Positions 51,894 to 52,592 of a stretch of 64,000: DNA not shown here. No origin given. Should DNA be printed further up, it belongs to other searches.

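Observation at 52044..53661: One-component membrane-anchored sigma-54 activator in place of PilS/PilR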

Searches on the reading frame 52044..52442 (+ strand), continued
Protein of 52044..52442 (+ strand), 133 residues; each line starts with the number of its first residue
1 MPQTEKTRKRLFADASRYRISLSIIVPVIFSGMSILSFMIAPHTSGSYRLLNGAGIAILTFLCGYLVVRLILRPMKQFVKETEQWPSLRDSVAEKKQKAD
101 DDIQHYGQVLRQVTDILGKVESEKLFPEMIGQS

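Call 47: find_homologous_proteins(query=P0130, max_evalue=1e-30)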
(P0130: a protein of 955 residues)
Query P0130 (955 aa): 7679 proteins with E <= 1e-30 among 8000 candidates; the best 120 are listed.
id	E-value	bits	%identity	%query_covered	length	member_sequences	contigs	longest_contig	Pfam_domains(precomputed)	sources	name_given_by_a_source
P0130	0.0e+0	2136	100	100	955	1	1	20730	PF13173.13,PF06745.20,PF00437.27,PF13555.13,PF00004.36,PF13401.13,PF14532.13,PF07728.21,PF13191.13,PF05157.21,PF00158.33,PF25601.2,PF00005.34,PF25199.2,PF20720.4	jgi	-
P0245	0.0e+0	1952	91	100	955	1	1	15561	PF13173.13,PF06745.20,PF00437.27,PF13555.13,PF00004.36,PF13401.13,PF14532.13,PF07728.21,PF13191.13,PF05157.21,PF00158.33,PF25601.2,PF00005.34,PF12775.14,PF20720.4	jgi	-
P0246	0.0e+0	1952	91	100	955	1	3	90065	PF13173.13,PF06745.20,PF00437.27,PF13555.13,PF00004.36,PF13401.13,PF14532.13,PF07728.21,PF13191.13,PF05157.21,PF00158.33,PF25601.2,PF00005.34,PF12775.14,PF20720.4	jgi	-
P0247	0.0e+0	1951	92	100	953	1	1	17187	PF06745.20,PF00437.27,PF13555.13,PF13401.13,PF14532.13,PF07728.21,PF13191.13,PF05157.21,PF00158.33,PF25601.2,PF00005.34,PF20720.4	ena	-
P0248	0.0e+0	1948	91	100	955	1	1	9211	PF13173.13,PF06745.20,PF00437.27,PF13555.13,PF00004.36,PF13401.13,PF14532.13,PF07728.21,PF13191.13,PF05157.21,PF00158.33,PF25601.2,PF00005.34,PF12775.14,PF20720.4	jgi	-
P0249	0.0e+0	1948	91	100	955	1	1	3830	PF06745.20,PF00437.27,PF13555.13,PF13401.13,PF14532.13,PF07728.21,PF13191.13,PF05157.21,PF00158.33,PF25601.2,PF00005.34,PF12775.14,PF20720.4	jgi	jgi:type IV pilus assembly protein PilB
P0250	0.0e+0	1942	91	100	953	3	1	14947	PF06745.20,PF00437.27,PF13555.13,PF13401.13,PF14532.13,PF07728.21,PF13191.13,PF05157.21,PF00158.33,PF25601.2,PF00005.34,PF20720.4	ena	-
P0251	0.0e+0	1940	91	100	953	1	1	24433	PF06745.20,PF00437.27,PF13555.13,PF13401.13,PF14532.13,PF07728.21,PF13191.13,PF05157.21,PF00158.33,PF25601.2,PF00005.34,PF12775.14,PF20720.4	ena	-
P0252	0.0e+0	1938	91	100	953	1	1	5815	PF06745.20,PF00437.27,PF13555.13,PF13401.13,PF14532.13,PF07728.21,PF13191.13,PF05157.21,PF00158.33,PF25601.2,PF00005.34,PF12775.14,PF20720.4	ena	-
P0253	0.0e+0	1937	91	100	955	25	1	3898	PF13173.13,PF06745.20,PF00437.27,PF13555.13,PF00004.36,PF13401.13,PF14532.13,PF07728.21,PF13191.13,PF05157.21,PF00158.33,PF25601.2,PF00005.34,PF12775.14,PF20720.4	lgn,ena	-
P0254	0.0e+0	1936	91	100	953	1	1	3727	PF06745.20,PF00437.27,PF13555.13,PF13401.13,PF14532.13,PF07728.21,PF13191.13,PF05157.21,PF00158.33,PF25601.2,PF00005.34,PF12775.14,PF20720.4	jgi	-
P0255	0.0e+0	1933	90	100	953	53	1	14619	PF13173.13,PF06745.20,PF00437.27,PF13555.13,PF13401.13,PF14532.13,PF07728.21,PF13191.13,PF05157.21,PF00158.33,PF25601.2,PF00005.34,PF12775.14,PF20720.4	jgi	jgi:type IV pilus assembly protein PilB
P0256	0.0e+0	1931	91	100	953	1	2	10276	PF06745.20,PF00437.27,PF13555.13,PF13401.13,PF14532.13,PF07728.21,PF13191.13,PF05157.21,PF00158.33,PF25601.2,PF00005.34,PF12775.14,PF20720.4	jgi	jgi:type IV pilus assembly protein PilB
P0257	0.0e+0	1918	90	100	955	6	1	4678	PF13173.13,PF06745.20,PF00437.27,PF13555.13,PF00004.36,PF13401.13,PF14532.13,PF07728.21,PF13191.13,PF05157.21,PF00158.33,PF25601.2,PF00005.34,PF20720.4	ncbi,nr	ncbi:MAG TPA: ATPase, T2SS/T4P/T4SS family [Syntrophales bacterium]|nr:ATPase, T2SS/T4P/T4SS family 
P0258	0.0e+0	1879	89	100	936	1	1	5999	PF06745.20,PF00437.27,PF13555.13,PF13401.13,PF14532.13,PF07728.21,PF13191.13,PF05157.21,PF00158.33,PF25601.2,PF00005.34,PF20720.4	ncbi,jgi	jgi:type IV pilus assembly protein PilB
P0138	6.8e-261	887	44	100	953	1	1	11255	PF05157.21,PF00158.33,PF00437.27,PF25601.2,PF14532.13,PF07728.21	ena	-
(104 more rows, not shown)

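Call 68: find_encoding_contigs(protein=P0204, flank=7000, max_places=1)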
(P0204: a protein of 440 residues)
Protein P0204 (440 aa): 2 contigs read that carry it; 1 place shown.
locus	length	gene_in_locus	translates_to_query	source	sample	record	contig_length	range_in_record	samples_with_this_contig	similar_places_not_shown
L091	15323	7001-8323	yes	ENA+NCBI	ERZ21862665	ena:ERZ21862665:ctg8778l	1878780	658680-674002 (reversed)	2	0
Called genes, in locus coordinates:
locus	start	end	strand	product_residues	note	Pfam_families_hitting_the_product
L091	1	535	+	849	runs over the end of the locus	PF11104:PilM_2 (faint)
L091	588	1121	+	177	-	-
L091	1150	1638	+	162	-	-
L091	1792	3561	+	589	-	PF03958:Secretin_N, PF00263:Secretin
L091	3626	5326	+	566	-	PF05157:MshEN, PF00437:T2SSE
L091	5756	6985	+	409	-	PF28597:T2SSF_N, PF00482:T2SSF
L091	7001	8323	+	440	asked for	PF00158:Sigma54_activat, PF01078:Mg_chelatase (faint), PF14532:Sigma54_activ_2, PF07724:AAA_2 (weak), PF25601:AAA_lid_14, PF02954:HTH_8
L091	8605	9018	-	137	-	PF07963:N_methyl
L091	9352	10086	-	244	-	PF00535:Glycos_transf_2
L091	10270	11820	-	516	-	PF04519:Bactofilin (weak)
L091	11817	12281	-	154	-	PF07963:N_methyl (weak)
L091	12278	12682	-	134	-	-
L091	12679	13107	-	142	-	PF07963:N_methyl (weak)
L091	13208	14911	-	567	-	PF00535:Glycos_transf_2, PF13641:Glyco_tranf_2_3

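Call 69: find_encoding_contigs(protein=P0215, flank=7000, max_places=1)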
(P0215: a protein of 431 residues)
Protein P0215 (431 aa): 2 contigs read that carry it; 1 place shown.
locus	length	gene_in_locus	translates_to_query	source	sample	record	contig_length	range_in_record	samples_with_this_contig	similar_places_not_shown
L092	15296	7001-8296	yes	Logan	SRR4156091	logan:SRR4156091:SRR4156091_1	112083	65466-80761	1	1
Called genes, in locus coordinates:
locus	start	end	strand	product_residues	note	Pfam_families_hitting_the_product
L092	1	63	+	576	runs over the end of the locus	PF11104:PilM_2 (weak), PF05137:PilN (weak)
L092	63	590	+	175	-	-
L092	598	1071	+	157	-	-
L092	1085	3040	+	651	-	PF21305:type_II_gspD_N0 (weak), PF07660:STN (weak), PF03958:Secretin_N, PF00263:Secretin, PF12569:NatA_aux_su (weak), PF07719:TPR_2 (faint), PF12895:ANAPC3 (faint), PF00515:TPR_1 (weak), +1 more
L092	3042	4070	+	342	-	PF01637:ATPase_2 (weak), PF13401:AAA_22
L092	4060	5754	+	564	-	PF05157:MshEN, PF00437:T2SSE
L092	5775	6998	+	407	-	PF28597:T2SSF_N, PF00482:T2SSF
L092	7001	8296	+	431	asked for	PF01078:Mg_chelatase (faint), PF00158:Sigma54_activat, PF14532:Sigma54_activ_2, PF07724:AAA_2 (weak), PF07728:AAA_5, PF25601:AAA_lid_14, PF02954:HTH_8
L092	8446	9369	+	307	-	PF01368:DHH, PF02833:DHHA2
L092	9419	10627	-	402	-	PF01321:Creatinase_N, PF00557:Peptidase_M24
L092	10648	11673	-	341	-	PF04055:Radical_SAM, PF19288:CofH_C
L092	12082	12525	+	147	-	PF03692:CxxCxxCC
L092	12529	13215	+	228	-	PF00226:DnaJ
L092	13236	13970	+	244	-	PF01479:S4, PF00849:PseudoU_synth_2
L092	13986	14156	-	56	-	-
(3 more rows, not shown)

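Call 70: find_encoding_contigs(protein=P0124, flank=7000, max_places=1)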
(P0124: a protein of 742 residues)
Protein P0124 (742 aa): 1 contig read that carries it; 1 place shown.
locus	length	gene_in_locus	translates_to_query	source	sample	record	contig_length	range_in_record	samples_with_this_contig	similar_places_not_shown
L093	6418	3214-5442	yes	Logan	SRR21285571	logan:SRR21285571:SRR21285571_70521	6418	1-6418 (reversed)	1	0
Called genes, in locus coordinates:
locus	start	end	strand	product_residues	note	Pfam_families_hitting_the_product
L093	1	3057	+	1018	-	?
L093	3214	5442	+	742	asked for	PF00158:Sigma54_activat, PF14532:Sigma54_activ_2, PF00004:AAA (weak), PF07724:AAA_2 (weak), PF07728:AAA_5 (weak), PF25601:AAA_lid_14, PF02518:HATPase_c, PF00072:Response_reg, +1 more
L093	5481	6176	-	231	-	-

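Call 83: find_encoding_contigs(protein=P0138, flank=8000, max_places=1)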
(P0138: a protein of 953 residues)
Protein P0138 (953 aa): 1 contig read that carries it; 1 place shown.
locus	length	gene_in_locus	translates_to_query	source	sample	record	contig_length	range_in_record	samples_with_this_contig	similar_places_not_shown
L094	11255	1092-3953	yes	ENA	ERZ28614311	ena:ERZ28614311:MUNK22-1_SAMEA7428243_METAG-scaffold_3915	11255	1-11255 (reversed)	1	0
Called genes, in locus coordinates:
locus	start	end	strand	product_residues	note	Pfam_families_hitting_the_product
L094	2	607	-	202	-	?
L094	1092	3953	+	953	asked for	PF00158:Sigma54_activat, PF14532:Sigma54_activ_2, PF07728:AAA_5, PF25601:AAA_lid_14, PF05157:MshEN, PF00437:T2SSE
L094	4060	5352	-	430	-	PF01553:Acyltransferase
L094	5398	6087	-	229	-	PF13353:Fer4_12, PF04055:Radical_SAM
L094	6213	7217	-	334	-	PF00756:Esterase (weak), PF10503:Esterase_PHB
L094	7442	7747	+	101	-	PF13499:EF-hand_7 (faint), PF13405:EF-hand_6 (faint), PF00036:EF-hand_1 (faint), PF13202:EF-hand_5 (faint)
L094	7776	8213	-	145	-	PF13291:ACT_4 (faint), PF19571:ACT_8, PF01842:ACT, PF22629:ACT_AHAS_ss (faint), PF01842:ACT (weak)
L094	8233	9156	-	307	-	PF01515:PTA_PTB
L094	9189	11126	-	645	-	PF00724:Oxidored_FMN, PF01266:DAO (faint), PF13434:Lys_Orn_oxgnase (faint), PF03486:HI0933_like (weak), PF07992:Pyr_redox_2, PF13450:NAD_binding_8 (weak), PF13738:Pyr_redox_3, PF00070:Pyr_redox, +1 more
